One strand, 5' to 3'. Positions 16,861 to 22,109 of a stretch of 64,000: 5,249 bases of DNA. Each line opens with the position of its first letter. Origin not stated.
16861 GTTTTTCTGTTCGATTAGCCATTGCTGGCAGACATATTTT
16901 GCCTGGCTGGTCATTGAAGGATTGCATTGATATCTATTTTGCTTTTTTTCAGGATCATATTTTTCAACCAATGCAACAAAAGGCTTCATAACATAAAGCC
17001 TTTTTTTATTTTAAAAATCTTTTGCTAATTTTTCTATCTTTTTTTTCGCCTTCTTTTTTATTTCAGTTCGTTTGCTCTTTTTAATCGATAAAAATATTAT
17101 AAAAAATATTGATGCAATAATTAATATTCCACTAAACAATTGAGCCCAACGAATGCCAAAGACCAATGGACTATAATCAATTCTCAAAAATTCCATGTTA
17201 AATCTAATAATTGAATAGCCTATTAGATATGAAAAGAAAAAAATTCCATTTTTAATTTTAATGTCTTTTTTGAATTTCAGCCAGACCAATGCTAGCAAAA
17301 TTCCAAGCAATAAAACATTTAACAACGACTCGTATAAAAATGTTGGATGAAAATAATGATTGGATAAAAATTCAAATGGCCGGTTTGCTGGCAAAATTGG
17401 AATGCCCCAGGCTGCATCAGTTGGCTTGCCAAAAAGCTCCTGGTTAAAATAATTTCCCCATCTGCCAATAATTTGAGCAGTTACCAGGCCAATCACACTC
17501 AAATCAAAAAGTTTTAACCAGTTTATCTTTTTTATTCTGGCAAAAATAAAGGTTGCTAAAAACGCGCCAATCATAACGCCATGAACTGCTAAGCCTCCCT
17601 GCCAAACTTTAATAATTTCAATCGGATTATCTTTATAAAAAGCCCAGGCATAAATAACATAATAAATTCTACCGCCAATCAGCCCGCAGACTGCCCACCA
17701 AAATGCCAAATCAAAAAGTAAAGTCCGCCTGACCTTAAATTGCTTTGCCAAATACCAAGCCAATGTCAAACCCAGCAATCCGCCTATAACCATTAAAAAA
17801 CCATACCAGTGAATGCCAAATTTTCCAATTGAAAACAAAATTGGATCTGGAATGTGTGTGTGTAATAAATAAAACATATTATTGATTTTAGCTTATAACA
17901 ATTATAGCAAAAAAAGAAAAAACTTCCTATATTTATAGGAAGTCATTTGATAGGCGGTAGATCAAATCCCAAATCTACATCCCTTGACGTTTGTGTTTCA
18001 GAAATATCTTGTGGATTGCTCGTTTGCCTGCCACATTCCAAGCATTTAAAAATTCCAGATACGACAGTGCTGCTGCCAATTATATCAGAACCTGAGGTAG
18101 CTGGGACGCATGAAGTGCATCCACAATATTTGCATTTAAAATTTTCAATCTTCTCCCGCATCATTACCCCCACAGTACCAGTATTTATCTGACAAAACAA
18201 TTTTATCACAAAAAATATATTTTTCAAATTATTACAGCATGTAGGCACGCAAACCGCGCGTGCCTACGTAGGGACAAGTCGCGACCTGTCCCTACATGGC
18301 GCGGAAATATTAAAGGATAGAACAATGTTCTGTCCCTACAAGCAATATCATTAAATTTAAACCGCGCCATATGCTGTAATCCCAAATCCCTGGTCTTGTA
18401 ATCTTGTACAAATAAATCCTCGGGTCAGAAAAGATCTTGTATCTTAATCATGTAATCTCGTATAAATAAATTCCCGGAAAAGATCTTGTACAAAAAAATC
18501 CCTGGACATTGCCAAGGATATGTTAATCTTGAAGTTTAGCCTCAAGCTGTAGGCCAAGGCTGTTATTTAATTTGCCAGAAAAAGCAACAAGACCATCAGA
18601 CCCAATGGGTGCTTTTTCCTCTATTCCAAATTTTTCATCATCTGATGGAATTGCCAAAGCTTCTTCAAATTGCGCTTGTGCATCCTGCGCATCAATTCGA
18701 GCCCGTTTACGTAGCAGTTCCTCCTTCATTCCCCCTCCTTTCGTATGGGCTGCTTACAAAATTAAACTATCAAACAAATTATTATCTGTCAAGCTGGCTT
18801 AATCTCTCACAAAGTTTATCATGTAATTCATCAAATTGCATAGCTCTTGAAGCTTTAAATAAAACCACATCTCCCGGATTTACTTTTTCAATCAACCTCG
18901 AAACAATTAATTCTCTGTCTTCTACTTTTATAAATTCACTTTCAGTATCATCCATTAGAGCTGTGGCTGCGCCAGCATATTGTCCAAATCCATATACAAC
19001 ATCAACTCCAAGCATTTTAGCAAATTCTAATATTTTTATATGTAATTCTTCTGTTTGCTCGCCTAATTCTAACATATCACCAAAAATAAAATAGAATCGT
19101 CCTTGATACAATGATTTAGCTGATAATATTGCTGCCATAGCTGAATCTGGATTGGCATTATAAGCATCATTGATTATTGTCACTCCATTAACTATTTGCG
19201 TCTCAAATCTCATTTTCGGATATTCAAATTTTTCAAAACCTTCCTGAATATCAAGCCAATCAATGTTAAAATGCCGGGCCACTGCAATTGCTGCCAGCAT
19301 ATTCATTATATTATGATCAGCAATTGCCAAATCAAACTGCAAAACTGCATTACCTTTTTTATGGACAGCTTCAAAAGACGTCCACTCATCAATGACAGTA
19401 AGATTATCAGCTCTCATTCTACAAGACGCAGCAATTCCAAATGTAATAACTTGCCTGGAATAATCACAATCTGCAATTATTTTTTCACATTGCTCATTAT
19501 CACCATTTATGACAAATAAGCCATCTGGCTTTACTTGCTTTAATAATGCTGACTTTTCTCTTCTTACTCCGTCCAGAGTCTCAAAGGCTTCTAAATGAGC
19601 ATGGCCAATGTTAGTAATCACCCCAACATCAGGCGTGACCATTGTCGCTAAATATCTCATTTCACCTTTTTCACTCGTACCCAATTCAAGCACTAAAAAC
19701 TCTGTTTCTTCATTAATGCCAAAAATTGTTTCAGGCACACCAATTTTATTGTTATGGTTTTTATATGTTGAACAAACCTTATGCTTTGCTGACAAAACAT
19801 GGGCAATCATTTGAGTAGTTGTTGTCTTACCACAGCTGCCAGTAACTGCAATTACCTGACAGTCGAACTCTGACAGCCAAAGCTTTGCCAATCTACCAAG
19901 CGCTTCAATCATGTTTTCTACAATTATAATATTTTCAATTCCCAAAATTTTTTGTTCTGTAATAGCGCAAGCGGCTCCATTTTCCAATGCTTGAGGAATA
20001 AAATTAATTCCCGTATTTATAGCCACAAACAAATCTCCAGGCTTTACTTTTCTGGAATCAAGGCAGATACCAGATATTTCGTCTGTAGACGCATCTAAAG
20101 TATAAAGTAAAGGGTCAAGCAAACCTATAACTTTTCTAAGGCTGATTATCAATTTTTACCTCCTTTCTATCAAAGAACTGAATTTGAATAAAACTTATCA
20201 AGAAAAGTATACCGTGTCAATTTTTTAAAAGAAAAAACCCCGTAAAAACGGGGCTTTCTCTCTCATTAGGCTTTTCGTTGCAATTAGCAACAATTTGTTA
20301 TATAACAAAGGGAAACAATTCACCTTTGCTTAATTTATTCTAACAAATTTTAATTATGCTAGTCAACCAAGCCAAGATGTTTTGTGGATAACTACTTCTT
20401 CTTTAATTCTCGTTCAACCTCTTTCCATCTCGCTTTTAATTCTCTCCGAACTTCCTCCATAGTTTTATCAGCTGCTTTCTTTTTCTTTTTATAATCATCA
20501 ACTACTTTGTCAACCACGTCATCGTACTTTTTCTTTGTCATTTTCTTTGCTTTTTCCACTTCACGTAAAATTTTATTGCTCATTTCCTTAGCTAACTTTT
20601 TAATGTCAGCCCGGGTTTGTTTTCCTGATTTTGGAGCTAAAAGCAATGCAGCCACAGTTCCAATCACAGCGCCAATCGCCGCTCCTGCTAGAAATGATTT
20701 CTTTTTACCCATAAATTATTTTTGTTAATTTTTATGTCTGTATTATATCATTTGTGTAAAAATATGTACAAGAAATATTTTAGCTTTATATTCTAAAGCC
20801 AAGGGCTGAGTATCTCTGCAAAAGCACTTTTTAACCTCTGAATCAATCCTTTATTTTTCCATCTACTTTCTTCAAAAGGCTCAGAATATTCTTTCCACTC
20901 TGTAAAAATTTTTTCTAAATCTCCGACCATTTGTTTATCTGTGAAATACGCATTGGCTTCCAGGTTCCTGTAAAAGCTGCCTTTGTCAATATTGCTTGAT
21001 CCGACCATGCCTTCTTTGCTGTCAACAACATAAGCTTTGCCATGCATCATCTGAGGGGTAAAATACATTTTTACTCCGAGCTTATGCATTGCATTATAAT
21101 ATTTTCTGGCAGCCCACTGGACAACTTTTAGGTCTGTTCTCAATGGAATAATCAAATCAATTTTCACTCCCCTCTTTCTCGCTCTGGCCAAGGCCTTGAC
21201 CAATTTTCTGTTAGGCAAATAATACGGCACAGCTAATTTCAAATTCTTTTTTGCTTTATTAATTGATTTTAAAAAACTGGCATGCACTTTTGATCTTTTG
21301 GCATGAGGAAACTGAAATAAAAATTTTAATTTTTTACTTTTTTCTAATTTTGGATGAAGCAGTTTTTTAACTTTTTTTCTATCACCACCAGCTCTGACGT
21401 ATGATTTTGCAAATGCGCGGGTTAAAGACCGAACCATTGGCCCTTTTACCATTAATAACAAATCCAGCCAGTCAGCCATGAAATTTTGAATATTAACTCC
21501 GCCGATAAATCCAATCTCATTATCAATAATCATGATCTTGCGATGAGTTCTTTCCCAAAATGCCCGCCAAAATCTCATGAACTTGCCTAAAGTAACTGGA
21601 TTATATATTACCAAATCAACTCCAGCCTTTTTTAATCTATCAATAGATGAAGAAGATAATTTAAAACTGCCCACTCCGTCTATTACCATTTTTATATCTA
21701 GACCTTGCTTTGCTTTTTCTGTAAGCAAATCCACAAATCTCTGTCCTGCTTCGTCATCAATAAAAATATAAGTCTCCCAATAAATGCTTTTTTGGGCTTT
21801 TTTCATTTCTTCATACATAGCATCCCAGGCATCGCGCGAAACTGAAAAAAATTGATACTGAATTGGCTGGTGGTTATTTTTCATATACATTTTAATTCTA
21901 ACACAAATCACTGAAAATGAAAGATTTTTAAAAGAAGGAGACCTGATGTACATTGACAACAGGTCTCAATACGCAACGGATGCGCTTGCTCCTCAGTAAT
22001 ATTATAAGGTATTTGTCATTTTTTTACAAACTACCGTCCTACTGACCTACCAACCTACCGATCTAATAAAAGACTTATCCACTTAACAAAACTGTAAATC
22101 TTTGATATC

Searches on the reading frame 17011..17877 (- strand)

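Call 34: search_protein_families(library=pfam, proteins=[window:17011-17877:-], max_evalue=0.001)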
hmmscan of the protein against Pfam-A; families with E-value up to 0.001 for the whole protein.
window:17011-17877:- (288 aa): 1 family
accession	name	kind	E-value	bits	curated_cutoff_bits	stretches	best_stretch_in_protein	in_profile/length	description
PF01790.23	LGT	-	7.3e-69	232.2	24.9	1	12-261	1-239/240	Prolipoprotein diacylglyceryl transferase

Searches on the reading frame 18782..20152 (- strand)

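Call 34: search_protein_families(library=pfam, proteins=[window:18782-20152:-], max_evalue=0.001)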
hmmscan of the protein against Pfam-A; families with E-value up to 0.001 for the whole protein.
window:18782-20152:- (456 aa): 3 families
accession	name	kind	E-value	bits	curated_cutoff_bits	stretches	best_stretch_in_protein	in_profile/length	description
PF08245.18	Mur_ligase_M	-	3.1e-43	148.5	24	1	103-292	1-200/200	Mur ligase middle domain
PF02875.26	Mur_ligase_C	-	4.2e-21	76.5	28.4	1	315-436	2-127/127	Mur ligase, glutamate ligase domain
PF01225.30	Mur_ligase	-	0.00012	22.8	21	1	25-69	1-54/95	Mur ligase family, catalytic domain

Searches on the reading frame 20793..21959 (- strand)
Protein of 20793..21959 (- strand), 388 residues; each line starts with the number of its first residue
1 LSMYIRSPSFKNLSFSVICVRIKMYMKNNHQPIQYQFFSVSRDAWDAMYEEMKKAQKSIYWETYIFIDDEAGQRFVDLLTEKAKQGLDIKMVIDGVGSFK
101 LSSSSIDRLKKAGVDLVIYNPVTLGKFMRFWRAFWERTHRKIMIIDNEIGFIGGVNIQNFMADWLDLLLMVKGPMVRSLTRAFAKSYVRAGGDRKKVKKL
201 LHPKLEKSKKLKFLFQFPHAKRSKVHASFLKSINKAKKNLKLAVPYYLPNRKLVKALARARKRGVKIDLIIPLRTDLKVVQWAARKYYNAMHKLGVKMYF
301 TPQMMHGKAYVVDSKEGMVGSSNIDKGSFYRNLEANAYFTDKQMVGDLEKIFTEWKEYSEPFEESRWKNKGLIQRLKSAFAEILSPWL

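Call 34: search_protein_families(library=pfam, proteins=[window:20793-21959:-], max_evalue=0.001)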
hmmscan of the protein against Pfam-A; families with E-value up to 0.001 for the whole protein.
window:20793-21959:- (388 aa): 3 families
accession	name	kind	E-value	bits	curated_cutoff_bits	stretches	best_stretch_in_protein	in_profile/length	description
PF13091.12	PLDc_2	-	2.9e-45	153.8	27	2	230-354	2-130/132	PLD-like domain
PF00614.28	PLDc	-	1.8e-10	40.8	21.9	1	139-157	6-24/28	Phospholipase D Active site motif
PF11495.14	Regulator_TrmB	-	0.00085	19.1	22.2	0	222-354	8-126/233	Archaeal transcriptional regulator TrmB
